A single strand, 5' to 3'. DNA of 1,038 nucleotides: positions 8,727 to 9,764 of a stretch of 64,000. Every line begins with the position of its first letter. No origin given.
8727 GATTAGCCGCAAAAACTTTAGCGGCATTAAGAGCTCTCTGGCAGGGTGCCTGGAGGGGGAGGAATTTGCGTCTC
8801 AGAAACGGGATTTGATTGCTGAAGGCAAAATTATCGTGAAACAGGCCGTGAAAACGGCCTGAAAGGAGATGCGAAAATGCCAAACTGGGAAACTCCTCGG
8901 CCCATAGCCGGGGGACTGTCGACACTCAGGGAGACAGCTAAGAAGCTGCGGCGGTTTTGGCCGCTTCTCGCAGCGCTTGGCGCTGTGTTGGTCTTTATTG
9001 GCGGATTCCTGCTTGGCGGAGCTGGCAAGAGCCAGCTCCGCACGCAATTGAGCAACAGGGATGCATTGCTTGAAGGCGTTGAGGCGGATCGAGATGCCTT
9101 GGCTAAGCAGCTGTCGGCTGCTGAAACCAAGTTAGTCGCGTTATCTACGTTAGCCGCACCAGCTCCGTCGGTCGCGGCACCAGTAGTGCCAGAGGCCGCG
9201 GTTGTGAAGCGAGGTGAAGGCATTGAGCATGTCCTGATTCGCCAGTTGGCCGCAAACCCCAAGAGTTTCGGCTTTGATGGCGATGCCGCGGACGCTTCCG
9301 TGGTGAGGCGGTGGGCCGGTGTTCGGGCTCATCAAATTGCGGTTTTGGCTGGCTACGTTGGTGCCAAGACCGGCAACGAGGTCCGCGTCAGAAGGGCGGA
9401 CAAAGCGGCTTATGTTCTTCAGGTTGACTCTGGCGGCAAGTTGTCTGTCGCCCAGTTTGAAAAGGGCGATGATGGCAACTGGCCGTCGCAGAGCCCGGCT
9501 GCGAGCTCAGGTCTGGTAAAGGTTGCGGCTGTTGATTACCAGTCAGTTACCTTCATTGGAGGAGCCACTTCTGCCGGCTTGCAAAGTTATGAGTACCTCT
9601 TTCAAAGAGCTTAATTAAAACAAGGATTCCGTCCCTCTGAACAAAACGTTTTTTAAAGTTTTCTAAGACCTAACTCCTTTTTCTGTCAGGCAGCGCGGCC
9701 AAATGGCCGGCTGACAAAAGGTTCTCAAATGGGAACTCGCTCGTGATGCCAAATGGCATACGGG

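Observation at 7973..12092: A ~4-kb high-GC island of four exported/membrane proteins wedged between murC and aspS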

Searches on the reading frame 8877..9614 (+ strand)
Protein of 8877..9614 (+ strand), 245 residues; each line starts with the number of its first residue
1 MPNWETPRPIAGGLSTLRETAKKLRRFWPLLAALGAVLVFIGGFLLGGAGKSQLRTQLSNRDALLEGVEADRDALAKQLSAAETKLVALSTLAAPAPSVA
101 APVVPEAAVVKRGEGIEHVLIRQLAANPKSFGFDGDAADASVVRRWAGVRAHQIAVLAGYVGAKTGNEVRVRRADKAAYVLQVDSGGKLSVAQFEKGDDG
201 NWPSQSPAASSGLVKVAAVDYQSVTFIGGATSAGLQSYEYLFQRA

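Call 4: search_protein_families(library=pfam, proteins=[window:8877-9614:+], max_evalue=1)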
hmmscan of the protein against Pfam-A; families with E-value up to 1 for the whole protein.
window:8877-9614:+ (245 aa): 2 families
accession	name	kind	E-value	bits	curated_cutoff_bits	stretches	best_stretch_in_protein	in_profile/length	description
PF18900.5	DUF5656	-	0.1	12.4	23.3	1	26-62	188-224/242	Protein of unknown function (DUF5656)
PF14056.11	DUF4250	-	0.18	12.2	27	1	53-82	15-44/55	Domain of unknown function (DUF4250)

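Call 27: find_homologous_proteins(query=window:8877-9611:+)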
Query window:8877-9611:+ (245 aa): 2 proteins with E <= 0.001 among 8000 candidates.
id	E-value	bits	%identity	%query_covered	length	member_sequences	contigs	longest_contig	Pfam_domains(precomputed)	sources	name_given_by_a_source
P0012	3.1e-151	519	100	100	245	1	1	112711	-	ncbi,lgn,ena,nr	ncbi:MAG: hypothetical protein G01um101430_174 [Parcubacteria group bacterium Gr01-1014_30]|nr:MAG: 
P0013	2.8e-37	147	55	62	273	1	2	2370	-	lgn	-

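Call 30: find_encoding_contigs(protein=P0013, flank=10000, max_places=3)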
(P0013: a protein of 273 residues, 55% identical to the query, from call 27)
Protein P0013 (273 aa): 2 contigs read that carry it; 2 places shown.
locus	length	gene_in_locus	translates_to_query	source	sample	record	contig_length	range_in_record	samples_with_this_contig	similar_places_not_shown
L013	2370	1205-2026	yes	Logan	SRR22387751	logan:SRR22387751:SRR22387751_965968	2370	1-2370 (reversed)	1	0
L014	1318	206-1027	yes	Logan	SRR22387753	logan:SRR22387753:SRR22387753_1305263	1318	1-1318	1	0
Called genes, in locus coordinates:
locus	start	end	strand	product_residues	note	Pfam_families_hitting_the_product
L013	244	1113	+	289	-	-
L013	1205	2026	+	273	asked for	-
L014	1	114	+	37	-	?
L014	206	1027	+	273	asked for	-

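Call 38: search_solved_structures(query=A3, max_evalue=10)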
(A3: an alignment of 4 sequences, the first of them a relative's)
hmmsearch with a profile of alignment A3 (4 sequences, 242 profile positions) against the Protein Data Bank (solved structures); distinct sequences matched with E-value up to 10: 12.
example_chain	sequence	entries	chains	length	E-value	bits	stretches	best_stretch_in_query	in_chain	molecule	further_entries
4v8m_AU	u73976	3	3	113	0.0029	20.5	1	45-122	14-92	40S RIBOSOMAL PROTEIN S25, PUTATIVE | 40S ribosomal protein S25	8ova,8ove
5opt_a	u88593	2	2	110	0.082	15.7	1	47-124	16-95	Ribosomal protein S25, putative | 40S ribosomal protein S25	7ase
9h4f_A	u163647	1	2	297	0.29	13.9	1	16-88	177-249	6-phosphogluconate dehydrogenase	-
9hmf_O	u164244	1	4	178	0.39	13.5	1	3-70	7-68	Flagellar protein FliL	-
7osn_A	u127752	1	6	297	0.5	13.2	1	16-88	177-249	6-phosphogluconate dehydrogenase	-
4hql_A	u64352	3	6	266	0.61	12.9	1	43-122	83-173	Sporozoite surface protein 2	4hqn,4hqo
8j0s_d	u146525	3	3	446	0.67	12.7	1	20-154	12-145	Multifunctional fusion protein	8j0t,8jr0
9ljg_B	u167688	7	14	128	0.88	12.4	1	16-80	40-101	Organic solute transporter subunit beta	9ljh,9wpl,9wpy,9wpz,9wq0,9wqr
8xa4_A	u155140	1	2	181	0.99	12.2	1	5-70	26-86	Protein OPG161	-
9unv_B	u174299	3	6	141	1.1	12.1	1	16-80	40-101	Organic solute transporter subunit beta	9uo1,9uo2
26wc_A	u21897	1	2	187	1.2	11.9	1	5-70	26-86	Protein OPG161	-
5wp3_B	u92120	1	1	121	9.2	9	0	68-117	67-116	EB22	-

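Call 63: search_protein_families(library=phrogs, proteins=[window:8877-9611:+], max_evalue=1)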
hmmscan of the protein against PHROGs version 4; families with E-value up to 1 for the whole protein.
window:8877-9611:+ (245 aa): 0 families

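Call 64: search_protein_families(library=ncbifam, proteins=[window:8877-9611:+], max_evalue=1)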
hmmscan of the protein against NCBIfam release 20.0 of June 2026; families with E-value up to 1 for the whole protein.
window:8877-9611:+ (245 aa): 0 families

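Call 65: search_protein_families(library=padloc, proteins=[window:8877-9611:+], max_evalue=1)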
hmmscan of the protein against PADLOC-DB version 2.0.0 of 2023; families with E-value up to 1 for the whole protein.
window:8877-9611:+ (245 aa): 0 families

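Call 91: search_solved_structures(query=A7, max_evalue=10)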
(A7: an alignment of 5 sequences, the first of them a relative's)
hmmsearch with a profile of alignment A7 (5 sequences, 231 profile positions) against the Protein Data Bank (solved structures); distinct sequences matched with E-value up to 10: 10.
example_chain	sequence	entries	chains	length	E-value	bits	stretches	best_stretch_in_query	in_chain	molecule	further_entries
7jg5_b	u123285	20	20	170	0.16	14.7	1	14-86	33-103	ATP synthase subunit b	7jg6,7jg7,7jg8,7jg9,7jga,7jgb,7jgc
7njk_b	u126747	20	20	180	0.19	14.5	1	14-86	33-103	ATP synthase subunit b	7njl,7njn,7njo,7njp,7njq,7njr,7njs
9jc1_A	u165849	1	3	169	0.23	14.2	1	32-98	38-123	ATP synthase subunit b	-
6n2y_b2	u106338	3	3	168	0.24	14.2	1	32-98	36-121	ATP synthase subunit b | Bacillus PS3 ATP synthase subunit b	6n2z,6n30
5wp3_B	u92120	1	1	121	0.26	14.1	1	61-107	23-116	EB22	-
9jc1_B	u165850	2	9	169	0.33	13.7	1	32-98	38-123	ATP synthase subunit b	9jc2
6n2y_b1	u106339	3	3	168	0.33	13.7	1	32-98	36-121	ATP synthase subunit b | Bacillus PS3 ATP synthase subunit b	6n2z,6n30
6n2d_b2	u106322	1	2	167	0.38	13.6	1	32-98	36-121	ATP synthase subunit b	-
9cc5_A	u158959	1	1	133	2.9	10.6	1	41-107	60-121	Amylin-NHO-22 Binder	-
9vkp_b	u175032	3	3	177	7.6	9.3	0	11-83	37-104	ATP synthase subunit b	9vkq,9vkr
